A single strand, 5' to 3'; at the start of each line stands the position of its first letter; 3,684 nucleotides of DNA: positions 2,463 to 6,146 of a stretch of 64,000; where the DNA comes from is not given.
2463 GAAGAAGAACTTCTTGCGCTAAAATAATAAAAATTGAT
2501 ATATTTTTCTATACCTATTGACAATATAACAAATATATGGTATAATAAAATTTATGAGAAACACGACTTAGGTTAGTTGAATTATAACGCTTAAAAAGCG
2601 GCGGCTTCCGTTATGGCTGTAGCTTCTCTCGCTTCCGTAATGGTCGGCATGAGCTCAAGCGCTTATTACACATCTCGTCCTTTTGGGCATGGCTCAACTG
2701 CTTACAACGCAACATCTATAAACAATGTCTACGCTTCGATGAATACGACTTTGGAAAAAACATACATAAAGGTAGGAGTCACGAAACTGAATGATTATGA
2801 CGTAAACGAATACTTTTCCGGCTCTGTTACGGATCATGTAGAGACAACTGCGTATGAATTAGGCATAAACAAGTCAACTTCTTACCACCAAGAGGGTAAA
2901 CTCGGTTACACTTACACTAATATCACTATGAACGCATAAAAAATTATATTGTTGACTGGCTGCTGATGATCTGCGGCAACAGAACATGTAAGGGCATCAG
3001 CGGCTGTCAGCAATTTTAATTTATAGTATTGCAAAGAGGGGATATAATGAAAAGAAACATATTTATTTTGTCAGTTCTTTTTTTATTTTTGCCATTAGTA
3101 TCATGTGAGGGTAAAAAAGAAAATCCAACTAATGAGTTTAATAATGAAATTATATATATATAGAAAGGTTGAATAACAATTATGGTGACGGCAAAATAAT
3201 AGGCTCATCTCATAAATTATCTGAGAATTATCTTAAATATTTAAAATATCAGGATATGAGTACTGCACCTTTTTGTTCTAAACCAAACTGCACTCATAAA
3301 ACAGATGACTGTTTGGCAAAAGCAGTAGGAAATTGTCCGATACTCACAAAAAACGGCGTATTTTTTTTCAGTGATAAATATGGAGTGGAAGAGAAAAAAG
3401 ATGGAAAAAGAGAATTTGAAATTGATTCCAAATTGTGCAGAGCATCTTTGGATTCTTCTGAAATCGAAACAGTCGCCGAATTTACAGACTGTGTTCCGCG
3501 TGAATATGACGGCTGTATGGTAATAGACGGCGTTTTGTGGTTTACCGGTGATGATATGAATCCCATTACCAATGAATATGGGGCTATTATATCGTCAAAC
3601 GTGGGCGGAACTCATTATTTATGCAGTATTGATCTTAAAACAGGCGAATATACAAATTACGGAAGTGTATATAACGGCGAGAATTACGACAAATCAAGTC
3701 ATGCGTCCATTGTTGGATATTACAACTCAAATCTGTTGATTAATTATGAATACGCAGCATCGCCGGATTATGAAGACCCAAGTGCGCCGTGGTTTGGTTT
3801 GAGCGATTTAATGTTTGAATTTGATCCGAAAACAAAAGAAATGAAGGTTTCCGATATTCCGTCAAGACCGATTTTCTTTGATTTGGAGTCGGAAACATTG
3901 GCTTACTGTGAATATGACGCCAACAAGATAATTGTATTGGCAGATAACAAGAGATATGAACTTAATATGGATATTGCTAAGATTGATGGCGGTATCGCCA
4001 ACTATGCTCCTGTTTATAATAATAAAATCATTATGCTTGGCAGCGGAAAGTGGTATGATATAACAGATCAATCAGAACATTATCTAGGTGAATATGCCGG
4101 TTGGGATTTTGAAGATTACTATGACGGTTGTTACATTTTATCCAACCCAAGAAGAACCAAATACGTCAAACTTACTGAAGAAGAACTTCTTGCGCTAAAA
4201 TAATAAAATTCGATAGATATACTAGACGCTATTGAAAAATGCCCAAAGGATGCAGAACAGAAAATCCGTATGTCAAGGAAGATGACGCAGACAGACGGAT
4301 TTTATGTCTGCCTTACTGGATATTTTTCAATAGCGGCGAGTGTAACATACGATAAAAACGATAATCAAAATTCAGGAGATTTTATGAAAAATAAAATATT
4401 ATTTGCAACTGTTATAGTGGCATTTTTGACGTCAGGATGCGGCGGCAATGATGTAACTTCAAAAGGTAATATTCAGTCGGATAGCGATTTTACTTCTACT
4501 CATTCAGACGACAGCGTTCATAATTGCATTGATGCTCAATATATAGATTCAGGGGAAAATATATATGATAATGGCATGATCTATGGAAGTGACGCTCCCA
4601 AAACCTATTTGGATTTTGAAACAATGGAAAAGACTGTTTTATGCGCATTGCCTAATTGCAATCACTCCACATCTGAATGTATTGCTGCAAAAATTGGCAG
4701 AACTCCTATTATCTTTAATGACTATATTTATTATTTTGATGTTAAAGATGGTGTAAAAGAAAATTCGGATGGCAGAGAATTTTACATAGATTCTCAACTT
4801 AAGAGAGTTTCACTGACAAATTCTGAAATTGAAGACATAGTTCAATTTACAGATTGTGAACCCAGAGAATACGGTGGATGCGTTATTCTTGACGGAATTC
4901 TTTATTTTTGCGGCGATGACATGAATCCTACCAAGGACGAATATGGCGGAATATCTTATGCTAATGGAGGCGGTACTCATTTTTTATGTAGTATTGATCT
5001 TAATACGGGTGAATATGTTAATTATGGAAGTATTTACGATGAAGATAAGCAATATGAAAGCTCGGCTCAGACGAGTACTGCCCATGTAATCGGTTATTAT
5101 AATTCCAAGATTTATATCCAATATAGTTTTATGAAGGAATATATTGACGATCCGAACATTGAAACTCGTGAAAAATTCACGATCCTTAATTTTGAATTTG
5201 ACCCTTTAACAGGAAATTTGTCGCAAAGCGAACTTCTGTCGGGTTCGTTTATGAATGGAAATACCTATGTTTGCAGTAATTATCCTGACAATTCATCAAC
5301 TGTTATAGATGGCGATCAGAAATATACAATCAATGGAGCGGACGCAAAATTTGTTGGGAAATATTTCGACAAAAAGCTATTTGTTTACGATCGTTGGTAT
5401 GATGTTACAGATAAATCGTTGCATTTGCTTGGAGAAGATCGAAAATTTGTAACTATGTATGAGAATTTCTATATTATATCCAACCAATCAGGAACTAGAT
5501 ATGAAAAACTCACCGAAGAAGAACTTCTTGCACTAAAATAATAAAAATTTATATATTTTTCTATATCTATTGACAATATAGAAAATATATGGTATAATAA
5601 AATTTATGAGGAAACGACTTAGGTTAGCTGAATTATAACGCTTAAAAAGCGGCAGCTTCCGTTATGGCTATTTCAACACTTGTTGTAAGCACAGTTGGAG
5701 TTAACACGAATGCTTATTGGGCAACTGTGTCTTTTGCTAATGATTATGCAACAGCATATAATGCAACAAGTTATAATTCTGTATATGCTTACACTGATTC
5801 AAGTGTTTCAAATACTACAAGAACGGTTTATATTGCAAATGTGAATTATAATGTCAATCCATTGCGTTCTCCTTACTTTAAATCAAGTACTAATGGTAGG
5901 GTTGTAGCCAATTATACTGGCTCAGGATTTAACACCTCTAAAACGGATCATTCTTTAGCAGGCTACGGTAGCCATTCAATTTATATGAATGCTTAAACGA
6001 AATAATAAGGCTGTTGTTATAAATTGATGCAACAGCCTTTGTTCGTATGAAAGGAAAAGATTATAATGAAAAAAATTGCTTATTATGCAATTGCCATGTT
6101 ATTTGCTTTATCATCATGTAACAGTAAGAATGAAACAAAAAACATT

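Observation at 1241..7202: Tandem ~3-kb units with conserved junctions but divergent genes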

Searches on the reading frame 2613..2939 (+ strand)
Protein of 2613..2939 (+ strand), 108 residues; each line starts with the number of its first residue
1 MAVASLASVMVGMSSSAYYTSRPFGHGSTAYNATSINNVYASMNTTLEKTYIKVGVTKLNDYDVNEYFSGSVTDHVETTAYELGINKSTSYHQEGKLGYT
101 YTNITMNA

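Call 8: search_protein_families(library=pfam, proteins=[window:2613-2939:+], max_evalue=0.01)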
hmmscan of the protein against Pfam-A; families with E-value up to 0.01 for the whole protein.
window:2613-2939:+ (108 aa): 0 families

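Call 21: search_protein_families(library=ncbifam, proteins=[window:2613-2939:+], max_evalue=1)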
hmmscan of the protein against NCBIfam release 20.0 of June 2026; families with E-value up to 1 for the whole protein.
window:2613-2939:+ (108 aa): 1 family
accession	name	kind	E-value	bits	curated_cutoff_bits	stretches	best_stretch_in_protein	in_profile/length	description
NF033198.0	F430_CfbA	equivalog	0.082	12.9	120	1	25-77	6-59/122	sirohydrochlorin nickelochelatase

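Call 22: search_protein_families(library=pfam, proteins=[window:2613-2939:+], max_evalue=10)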
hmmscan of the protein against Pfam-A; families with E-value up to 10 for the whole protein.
window:2613-2939:+ (108 aa): 1 family
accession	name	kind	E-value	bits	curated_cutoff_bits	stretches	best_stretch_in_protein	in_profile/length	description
PF25136.1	DUF7823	-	0.066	14.2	27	1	23-102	4-84/109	Domain of unknown function (DUF7823)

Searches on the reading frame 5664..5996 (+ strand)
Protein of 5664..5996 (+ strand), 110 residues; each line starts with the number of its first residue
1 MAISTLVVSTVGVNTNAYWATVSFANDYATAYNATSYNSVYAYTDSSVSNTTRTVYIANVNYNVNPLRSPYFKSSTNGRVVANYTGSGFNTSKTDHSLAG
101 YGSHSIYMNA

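Call 8: search_protein_families(library=pfam, proteins=[window:5664-5996:+], max_evalue=0.01)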
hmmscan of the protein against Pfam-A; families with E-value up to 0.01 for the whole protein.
window:5664-5996:+ (110 aa): 0 families

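Call 21: search_protein_families(library=ncbifam, proteins=[window:5664-5996:+], max_evalue=1)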
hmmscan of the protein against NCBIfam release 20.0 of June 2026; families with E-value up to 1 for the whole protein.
window:5664-5996:+ (110 aa): 1 family
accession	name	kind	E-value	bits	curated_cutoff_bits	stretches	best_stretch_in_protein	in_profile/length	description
TIGR01237.1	D1pyr5carbox2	equivalog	0.094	11.5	659.65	1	24-102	422-496/511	L-glutamate gamma-semialdehyde dehydrogenase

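Call 22: search_protein_families(library=pfam, proteins=[window:5664-5996:+], max_evalue=10)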
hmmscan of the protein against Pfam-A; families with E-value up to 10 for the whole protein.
window:5664-5996:+ (110 aa): 1 family
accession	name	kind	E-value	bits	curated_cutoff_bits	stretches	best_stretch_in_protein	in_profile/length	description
PF22065.2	Cep192_D7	-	0.2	12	27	1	58-106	36-84/125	Cep192 domain 7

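Call 86: search_protein_families(library=padloc, proteins=[window:5664-5996:+], max_evalue=0.01)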
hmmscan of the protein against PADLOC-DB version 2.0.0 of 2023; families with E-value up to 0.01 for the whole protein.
window:5664-5996:+ (110 aa): 0 families
